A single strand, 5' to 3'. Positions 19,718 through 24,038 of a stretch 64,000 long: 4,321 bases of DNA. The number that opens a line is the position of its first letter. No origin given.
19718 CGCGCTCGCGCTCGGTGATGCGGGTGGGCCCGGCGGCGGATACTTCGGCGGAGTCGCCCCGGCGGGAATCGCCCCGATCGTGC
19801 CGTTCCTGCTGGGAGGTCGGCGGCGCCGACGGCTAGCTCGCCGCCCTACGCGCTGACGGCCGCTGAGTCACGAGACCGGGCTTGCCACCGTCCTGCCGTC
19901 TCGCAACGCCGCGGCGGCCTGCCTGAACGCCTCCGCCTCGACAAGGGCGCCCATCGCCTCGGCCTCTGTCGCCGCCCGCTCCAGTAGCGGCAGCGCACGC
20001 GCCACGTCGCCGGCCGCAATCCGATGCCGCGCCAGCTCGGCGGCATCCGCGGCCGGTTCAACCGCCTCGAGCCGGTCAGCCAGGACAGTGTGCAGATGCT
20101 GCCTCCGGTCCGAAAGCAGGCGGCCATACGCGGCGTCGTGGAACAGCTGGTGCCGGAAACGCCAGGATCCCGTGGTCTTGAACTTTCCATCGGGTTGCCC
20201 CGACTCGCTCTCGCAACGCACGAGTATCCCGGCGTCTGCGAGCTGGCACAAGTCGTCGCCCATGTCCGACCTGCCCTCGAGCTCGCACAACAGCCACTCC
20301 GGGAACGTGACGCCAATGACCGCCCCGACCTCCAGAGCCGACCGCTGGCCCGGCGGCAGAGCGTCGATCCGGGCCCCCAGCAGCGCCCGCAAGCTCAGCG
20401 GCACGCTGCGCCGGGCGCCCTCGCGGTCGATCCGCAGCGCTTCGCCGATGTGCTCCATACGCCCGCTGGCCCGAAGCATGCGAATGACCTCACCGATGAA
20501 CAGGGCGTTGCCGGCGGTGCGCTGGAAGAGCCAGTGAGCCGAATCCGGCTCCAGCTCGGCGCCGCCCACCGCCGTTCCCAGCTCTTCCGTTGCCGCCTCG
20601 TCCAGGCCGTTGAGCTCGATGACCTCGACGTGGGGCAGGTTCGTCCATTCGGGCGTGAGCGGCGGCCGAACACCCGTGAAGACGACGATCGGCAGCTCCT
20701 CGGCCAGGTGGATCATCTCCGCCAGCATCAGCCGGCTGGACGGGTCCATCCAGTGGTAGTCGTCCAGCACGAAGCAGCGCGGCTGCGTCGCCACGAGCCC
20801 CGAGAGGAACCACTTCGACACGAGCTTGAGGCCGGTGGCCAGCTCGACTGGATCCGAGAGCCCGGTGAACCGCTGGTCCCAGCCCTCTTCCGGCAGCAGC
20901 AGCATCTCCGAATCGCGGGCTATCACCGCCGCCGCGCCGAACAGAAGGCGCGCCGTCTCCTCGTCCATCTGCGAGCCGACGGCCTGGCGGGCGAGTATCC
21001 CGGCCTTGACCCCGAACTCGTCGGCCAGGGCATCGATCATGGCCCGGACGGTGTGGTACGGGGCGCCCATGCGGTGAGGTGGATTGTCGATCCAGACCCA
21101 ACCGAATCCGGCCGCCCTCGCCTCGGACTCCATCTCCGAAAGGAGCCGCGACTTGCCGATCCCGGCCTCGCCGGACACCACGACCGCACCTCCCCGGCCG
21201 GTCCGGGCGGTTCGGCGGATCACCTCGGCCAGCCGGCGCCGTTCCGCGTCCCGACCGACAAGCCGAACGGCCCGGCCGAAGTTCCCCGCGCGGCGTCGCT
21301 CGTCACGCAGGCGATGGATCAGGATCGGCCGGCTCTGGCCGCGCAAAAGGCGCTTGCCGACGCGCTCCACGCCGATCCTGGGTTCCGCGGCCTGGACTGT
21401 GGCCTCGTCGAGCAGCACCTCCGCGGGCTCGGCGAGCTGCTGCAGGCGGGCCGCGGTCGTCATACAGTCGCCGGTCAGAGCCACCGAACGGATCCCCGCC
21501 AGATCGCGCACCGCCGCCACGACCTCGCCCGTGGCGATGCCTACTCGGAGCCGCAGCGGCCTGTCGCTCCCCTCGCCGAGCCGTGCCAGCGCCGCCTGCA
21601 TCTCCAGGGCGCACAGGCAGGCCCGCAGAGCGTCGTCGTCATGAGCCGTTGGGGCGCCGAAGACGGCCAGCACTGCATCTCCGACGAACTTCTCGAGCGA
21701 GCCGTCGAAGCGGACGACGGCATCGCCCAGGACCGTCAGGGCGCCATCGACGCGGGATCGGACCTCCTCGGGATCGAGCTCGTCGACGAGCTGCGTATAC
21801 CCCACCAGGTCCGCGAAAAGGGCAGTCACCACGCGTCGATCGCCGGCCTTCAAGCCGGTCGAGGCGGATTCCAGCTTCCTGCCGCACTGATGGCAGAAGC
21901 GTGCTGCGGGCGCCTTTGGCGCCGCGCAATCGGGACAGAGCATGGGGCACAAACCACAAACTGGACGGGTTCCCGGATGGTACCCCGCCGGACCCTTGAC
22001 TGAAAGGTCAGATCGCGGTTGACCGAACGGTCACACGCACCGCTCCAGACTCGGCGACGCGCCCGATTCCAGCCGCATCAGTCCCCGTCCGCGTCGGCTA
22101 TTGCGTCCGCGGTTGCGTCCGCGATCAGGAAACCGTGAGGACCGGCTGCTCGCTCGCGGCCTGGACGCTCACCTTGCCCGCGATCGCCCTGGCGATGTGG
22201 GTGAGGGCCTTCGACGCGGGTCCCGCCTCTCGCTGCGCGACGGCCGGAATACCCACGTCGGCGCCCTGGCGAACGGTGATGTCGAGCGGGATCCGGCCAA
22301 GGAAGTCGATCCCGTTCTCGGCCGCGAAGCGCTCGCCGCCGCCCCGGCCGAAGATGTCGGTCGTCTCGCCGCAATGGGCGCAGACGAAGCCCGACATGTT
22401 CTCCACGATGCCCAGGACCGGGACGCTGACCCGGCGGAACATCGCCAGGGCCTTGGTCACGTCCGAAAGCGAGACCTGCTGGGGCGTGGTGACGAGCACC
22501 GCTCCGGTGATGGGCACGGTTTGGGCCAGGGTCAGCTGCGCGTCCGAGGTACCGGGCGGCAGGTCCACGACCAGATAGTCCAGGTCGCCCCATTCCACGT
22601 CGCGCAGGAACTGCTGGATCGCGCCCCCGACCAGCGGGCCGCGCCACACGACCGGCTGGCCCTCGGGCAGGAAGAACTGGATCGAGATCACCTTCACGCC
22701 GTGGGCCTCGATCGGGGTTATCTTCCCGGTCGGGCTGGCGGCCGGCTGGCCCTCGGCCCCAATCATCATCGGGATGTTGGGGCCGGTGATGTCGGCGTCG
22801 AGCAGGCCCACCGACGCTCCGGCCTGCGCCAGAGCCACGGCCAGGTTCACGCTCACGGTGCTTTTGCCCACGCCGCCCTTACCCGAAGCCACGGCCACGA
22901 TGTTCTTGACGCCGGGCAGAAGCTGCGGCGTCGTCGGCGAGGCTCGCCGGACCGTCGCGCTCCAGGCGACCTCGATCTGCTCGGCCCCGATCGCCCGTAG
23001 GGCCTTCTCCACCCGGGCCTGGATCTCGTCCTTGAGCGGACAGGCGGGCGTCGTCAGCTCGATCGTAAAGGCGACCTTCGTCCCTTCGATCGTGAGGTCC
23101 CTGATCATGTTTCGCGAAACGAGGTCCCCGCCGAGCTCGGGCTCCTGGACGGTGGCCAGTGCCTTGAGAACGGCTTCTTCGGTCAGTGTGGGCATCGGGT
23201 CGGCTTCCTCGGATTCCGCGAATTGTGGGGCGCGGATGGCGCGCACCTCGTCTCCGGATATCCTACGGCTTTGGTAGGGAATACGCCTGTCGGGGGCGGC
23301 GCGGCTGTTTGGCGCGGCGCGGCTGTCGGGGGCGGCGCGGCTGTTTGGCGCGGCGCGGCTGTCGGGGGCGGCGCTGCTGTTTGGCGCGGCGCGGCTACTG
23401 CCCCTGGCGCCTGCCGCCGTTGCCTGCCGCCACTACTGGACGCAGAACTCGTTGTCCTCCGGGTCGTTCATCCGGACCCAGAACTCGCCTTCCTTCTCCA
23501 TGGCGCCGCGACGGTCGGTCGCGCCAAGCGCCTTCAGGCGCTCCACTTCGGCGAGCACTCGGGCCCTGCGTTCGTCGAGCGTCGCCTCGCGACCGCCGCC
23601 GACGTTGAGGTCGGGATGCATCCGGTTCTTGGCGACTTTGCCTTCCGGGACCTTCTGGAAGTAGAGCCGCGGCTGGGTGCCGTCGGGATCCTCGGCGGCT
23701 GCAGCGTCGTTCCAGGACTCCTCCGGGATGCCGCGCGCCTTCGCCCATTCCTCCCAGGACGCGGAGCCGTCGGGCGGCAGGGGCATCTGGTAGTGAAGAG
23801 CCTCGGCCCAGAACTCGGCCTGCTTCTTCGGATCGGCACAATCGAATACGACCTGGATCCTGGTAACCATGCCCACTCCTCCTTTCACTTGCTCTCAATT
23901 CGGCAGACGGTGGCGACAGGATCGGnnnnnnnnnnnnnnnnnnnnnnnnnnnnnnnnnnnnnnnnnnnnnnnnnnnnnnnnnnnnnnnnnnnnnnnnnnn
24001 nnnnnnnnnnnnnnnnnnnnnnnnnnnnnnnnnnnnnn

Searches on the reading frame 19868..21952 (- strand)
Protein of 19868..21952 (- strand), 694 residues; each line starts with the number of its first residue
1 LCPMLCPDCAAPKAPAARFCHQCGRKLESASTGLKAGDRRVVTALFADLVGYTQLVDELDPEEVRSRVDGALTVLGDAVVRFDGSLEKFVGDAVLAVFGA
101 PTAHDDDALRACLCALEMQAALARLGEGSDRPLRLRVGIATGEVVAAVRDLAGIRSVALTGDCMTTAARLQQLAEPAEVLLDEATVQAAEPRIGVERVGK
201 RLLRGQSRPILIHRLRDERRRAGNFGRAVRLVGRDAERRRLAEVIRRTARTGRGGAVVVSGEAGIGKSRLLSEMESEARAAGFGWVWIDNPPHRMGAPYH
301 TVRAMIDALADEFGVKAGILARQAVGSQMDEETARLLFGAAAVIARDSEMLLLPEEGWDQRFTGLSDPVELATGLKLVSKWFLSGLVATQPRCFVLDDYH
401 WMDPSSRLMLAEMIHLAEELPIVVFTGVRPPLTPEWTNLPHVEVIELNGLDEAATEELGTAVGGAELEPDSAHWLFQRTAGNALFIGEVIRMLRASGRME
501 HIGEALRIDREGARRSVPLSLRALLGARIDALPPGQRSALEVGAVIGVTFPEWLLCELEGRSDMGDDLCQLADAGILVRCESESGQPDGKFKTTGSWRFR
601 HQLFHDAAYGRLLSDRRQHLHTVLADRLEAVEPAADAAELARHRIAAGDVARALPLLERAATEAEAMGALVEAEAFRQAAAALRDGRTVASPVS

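Call 60: search_protein_families(library=pfam, proteins=[window:19868-21952:-], max_evalue=0.00001)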
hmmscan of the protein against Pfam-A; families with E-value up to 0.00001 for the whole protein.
window:19868-21952:- (694 aa): 2 families
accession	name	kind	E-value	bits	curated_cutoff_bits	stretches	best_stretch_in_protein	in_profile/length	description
PF13191.12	AAA_16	-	3.2e-19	70.5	32.6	1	230-424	1-166/167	AAA ATPase domain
PF00211.25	Guanylate_cyc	-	3.3e-17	63.1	21.9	1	40-207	7-174/183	Adenylate and Guanylate cyclase catalytic domain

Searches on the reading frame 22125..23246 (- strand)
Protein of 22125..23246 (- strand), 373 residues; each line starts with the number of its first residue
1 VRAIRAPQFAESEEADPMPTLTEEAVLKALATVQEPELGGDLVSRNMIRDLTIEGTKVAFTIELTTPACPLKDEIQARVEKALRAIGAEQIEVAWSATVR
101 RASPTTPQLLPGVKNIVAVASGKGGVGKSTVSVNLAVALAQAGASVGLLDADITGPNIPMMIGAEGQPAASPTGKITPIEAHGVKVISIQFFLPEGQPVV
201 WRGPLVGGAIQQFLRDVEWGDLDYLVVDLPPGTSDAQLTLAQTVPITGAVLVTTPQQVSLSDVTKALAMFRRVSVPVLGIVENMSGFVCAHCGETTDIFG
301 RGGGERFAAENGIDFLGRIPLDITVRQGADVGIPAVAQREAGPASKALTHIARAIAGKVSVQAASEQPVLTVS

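Call 60: search_protein_families(library=pfam, proteins=[window:22125-23246:-], max_evalue=0.00001)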
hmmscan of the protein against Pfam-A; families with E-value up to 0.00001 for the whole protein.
window:22125-23246:- (373 aa): 5 families
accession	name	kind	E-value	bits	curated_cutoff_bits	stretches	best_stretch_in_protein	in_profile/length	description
PF10609.15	ParA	-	1.2e-102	343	27.1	1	113-355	2-245/246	NUBPL iron-transfer P-loop NTPase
PF01883.24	FeS_assembly_P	-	1.5e-22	80.1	23.5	1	23-93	1-71/73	Iron-sulfur cluster assembly protein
PF01656.29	CbiA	-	7.5e-14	52.2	25.4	1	117-292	1-83/125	CobQ/CobB/MinD/ParA nucleotide binding domain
PF13614.12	AAA_31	-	1e-09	39.1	27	1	115-154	2-41/177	AAA domain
PF09140.17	MipZ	-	4.8e-07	29.8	20.7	1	116-153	2-39/262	ATPase MipZ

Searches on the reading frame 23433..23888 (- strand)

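Call 60: search_protein_families(library=pfam, proteins=[window:23433-23888:-], max_evalue=0.00001)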
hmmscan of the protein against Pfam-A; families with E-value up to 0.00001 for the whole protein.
window:23433-23888:- (151 aa): 1 family
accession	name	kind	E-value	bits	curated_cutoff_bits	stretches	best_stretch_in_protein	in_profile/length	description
PF18029.7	Glyoxalase_6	-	5.3e-23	82.1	23.6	1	12-150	1-105/106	Glyoxalase-like domain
